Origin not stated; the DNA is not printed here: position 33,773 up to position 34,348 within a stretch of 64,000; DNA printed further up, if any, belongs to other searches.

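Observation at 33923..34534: Archaeal Gar1 with a eukaryote-like glycine/arginine-rich (GAR) tail built from perfect 63-bp tandem repeats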

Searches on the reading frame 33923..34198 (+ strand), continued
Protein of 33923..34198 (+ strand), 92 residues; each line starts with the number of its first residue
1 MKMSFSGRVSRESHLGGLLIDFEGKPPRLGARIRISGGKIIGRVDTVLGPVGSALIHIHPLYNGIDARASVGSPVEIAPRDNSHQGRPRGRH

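Call 42: list_cluster_members(proteins=[P0126, P0128, P0197, P0203, P0205, P0224, P0146, P0147, P0163, P0217])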
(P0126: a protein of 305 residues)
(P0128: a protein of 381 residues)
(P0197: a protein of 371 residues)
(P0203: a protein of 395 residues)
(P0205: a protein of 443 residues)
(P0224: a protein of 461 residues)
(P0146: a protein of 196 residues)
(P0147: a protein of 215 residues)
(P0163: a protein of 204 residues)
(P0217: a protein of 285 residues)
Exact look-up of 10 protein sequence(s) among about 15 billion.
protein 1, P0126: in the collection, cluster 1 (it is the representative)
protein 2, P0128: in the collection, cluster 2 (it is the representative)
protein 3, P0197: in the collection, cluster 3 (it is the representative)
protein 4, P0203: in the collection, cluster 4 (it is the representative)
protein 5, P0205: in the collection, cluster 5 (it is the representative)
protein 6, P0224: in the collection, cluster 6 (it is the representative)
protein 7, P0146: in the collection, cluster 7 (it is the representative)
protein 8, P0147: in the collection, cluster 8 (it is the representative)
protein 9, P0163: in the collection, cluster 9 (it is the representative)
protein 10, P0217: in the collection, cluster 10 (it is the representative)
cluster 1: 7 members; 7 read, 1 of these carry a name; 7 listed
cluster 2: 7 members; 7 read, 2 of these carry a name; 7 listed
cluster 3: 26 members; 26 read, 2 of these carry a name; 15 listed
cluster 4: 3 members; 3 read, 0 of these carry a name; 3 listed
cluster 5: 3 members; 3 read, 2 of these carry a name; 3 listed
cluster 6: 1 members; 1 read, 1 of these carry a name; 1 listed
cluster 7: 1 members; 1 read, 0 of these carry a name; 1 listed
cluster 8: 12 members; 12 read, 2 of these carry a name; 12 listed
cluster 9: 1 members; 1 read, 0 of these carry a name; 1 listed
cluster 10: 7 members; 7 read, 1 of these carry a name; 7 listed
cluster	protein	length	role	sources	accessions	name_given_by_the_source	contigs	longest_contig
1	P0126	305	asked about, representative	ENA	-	-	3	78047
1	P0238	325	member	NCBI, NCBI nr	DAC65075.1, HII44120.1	TPA: hypothetical protein HA325_05865 [Candidatus Thalassarchaeaceae archaeon] | MAG TPA: hypothetical protein D7I15_05915 [Candidatus Poseidoniales archaeon]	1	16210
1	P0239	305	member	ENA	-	-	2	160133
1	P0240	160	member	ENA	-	-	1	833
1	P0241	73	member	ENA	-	-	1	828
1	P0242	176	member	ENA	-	-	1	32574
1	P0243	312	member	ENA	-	-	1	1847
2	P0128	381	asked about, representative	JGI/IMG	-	-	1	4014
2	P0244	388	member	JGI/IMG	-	rRNA processing protein Gar1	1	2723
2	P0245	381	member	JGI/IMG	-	rRNA processing protein Gar1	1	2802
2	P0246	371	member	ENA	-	-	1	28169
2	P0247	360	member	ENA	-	-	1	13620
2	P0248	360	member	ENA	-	-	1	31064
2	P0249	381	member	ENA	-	-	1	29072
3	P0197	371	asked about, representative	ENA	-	-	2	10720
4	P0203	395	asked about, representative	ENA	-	-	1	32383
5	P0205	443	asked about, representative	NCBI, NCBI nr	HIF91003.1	MAG TPA: hypothetical protein EYQ58_05655 [Candidatus Poseidoniales archaeon] | hypothetical protein [Candidatus Poseidoniales archaeon]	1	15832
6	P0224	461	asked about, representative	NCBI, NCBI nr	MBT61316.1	MAG: hypothetical protein CMA63_07190 [Euryarchaeota archaeon] | hypothetical protein [Euryarchaeota archaeon]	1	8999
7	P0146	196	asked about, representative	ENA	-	-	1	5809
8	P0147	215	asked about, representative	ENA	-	-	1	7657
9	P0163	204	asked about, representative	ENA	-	-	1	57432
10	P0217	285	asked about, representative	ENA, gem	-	-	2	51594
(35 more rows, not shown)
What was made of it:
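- Fingers occur in both families of the order, which suggests an ancestral finger (call 42).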

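Call 52: find_homologous_proteins(query=A5, max_evalue=0.001)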
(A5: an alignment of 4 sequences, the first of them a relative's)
Query A5 (4 sequences) (101 aa, profile of the alignment): 96 proteins with E <= 0.001 among 1055 candidates.
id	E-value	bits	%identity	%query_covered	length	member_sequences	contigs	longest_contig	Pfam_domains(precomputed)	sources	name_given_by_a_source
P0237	8.6e-34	133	39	61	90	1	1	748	-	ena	-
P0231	5.7e-33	130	39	61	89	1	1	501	PF04410.21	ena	-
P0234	5.0e-31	124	100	100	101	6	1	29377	PF04410.21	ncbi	-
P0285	2.9e-30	122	38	96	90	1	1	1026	-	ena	-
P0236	3.4e-26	109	39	73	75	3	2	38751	PF04410.21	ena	-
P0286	1.2e-20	91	32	86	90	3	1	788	-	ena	-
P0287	7.1e-18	82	49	69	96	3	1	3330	PF04410.21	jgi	-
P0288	8.8e-18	82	42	72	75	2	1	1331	PF04410.21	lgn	-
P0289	1.3e-17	81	46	62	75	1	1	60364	PF04410.21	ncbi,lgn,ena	-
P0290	3.4e-17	80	43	62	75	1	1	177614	PF04410.21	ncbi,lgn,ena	-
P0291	2.6e-16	77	48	68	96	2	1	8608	PF04410.21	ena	-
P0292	3.1e-16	77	42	58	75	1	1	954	PF04410.21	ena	-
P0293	3.3e-16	77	38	72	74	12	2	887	PF04410.21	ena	-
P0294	2.5e-14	71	39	97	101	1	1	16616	PF04410.21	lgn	-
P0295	1.3e-13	68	39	72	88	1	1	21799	PF04410.21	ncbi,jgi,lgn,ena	-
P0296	1.6e-13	68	36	71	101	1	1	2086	PF04410.21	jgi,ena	-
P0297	2.5e-13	67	42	73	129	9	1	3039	PF04410.21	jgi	-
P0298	2.9e-13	67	42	73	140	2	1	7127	PF04410.21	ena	-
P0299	3.8e-13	67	36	99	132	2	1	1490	PF04410.21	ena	-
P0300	4.7e-13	66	36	71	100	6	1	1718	PF04410.21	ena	-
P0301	1.3e-12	65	36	91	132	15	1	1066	PF04410.21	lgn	-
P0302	5.6e-11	60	38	67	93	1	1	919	PF04410.21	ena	-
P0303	5.6e-11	60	40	66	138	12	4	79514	PF04410.21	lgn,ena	-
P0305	1.6e-10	58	35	74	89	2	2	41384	PF04410.21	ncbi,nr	ncbi:MAG: H/ACA RNA-protein complex protein Gar1 [Thermoprotei archaeon]|nr:MAG: H/ACA RNA-protein c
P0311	2.8e-9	54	50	36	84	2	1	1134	PF04410.21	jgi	-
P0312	3.5e-9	54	45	89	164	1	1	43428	PF04410.21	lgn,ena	-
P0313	3.7e-9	54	43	79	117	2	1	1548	PF04410.21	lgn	-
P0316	1.0e-7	49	40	69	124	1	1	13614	PF04410.21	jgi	jgi:RNA-binding protein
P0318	5.4e-7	47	34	58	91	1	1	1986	PF04410.21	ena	-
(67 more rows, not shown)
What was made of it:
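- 33929..34162 (+): Gar1 beta-barrel core, aa 1-78, ending in the invariant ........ motif. A canonical Gar1 profile retrieves this family at 1e-11 to 1e-6 (call 52).
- On Gar1 (H/ACA RNP subunit, Pfam PF04410): A canonical profile retrieves the family at 1e-11 to 1e-6 (call 52).
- A profile of those canonical proteins retrieves this family at 1e-11 to 1e-6 in 5.8 billion sequences (call 52).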

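Call 68: list_cluster_members(proteins=[P0216, P0223, P0234, P0295, P0297, P0299, P0302, P0312, P0316, P0121])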
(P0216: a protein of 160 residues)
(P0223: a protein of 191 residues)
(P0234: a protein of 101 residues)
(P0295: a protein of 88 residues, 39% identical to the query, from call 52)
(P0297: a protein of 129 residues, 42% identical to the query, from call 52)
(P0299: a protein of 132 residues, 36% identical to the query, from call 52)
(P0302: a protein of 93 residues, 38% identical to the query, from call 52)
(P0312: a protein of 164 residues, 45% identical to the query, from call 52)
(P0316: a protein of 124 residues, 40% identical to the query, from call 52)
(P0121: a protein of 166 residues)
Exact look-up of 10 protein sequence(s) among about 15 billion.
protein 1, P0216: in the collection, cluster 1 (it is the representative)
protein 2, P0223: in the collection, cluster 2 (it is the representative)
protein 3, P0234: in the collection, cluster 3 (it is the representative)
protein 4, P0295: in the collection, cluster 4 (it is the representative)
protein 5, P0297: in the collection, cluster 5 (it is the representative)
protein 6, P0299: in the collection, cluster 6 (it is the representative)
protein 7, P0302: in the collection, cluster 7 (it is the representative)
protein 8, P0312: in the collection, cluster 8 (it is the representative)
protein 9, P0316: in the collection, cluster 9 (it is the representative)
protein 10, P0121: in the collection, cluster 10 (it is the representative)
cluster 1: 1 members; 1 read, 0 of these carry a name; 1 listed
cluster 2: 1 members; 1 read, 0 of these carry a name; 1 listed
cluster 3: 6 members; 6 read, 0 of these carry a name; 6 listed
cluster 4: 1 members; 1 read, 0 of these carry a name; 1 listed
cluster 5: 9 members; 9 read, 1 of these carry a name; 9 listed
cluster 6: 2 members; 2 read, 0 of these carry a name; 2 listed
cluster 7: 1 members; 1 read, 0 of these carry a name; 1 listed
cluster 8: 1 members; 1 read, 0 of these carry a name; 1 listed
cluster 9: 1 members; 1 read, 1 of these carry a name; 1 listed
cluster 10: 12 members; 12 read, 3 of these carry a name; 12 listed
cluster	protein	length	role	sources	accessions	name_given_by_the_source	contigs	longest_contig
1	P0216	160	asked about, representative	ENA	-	-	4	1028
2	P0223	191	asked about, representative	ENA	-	-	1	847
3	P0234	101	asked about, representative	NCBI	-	-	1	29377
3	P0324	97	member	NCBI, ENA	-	-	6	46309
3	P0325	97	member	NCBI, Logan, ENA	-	-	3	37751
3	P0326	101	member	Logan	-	-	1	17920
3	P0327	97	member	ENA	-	-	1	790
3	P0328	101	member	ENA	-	-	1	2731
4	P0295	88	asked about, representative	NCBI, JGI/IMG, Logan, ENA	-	-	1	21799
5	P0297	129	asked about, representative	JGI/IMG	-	-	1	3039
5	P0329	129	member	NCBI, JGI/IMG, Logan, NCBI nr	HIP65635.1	MAG TPA: hypothetical protein EYH08_03805 [Pyrodictium sp.] | hypothetical protein [Pyrodictium sp.]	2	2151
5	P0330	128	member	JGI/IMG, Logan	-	-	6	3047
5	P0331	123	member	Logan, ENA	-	-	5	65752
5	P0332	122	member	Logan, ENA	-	-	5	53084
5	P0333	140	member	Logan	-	-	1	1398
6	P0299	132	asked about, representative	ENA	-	-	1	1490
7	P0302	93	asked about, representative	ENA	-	-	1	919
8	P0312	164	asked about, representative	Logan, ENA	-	-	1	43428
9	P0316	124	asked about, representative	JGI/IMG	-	RNA-binding protein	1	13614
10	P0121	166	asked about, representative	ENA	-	-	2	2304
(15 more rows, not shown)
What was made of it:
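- Tried and rejected: Taxon look-ups for canonical and intermediate Gar1 clusters gave few names: one Pyrodictium and several unnamed (call 68).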

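Call 74: find_encoding_contigs(protein=P0126, flank=6000, max_places=2)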
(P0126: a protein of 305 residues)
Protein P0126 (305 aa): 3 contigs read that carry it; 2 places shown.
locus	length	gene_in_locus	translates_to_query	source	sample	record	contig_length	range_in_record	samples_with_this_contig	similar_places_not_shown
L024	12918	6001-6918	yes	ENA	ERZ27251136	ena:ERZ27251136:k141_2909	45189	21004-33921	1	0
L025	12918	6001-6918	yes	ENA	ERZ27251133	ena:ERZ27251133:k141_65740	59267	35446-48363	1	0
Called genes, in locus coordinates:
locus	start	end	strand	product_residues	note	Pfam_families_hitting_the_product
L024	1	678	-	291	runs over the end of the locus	PF01036:Bac_rhodopsin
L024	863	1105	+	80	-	-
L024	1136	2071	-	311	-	PF00528:BPD_transp_1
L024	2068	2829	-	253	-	PF00005:ABC_tran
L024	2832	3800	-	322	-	PF12974:Phosphonate-bd, PF00405:Transferrin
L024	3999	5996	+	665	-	-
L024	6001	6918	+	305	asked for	PF00641:Zn_ribbon_RanBP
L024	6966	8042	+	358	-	PF13428:TPR_14 (faint)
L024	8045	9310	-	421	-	PF05221:AdoHcyase, PF00670:AdoHcyase_NAD, PF02826:2-Hacid_dh_C, PF07991:KARI_N (weak)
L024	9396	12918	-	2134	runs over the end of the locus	PF13517:FG-GAP_3 (faint)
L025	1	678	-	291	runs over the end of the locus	PF01036:Bac_rhodopsin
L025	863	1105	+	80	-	-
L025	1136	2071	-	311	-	PF00528:BPD_transp_1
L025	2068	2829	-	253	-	PF00005:ABC_tran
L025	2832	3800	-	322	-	PF12974:Phosphonate-bd, PF00405:Transferrin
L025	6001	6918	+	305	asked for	PF00641:Zn_ribbon_RanBP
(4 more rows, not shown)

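Call 75: find_encoding_contigs(protein=P0146, flank=6000, max_places=2)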
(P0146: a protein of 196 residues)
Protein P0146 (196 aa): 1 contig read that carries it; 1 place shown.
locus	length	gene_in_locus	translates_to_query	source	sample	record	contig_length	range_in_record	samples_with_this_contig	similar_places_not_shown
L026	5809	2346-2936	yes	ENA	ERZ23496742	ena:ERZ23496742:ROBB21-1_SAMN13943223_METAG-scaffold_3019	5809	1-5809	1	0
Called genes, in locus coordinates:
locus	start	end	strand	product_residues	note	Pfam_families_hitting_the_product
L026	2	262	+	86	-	?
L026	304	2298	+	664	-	-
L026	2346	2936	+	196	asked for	-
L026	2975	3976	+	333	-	-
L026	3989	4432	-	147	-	PF00670:AdoHcyase_NAD, PF05221:AdoHcyase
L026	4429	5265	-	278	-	-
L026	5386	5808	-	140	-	?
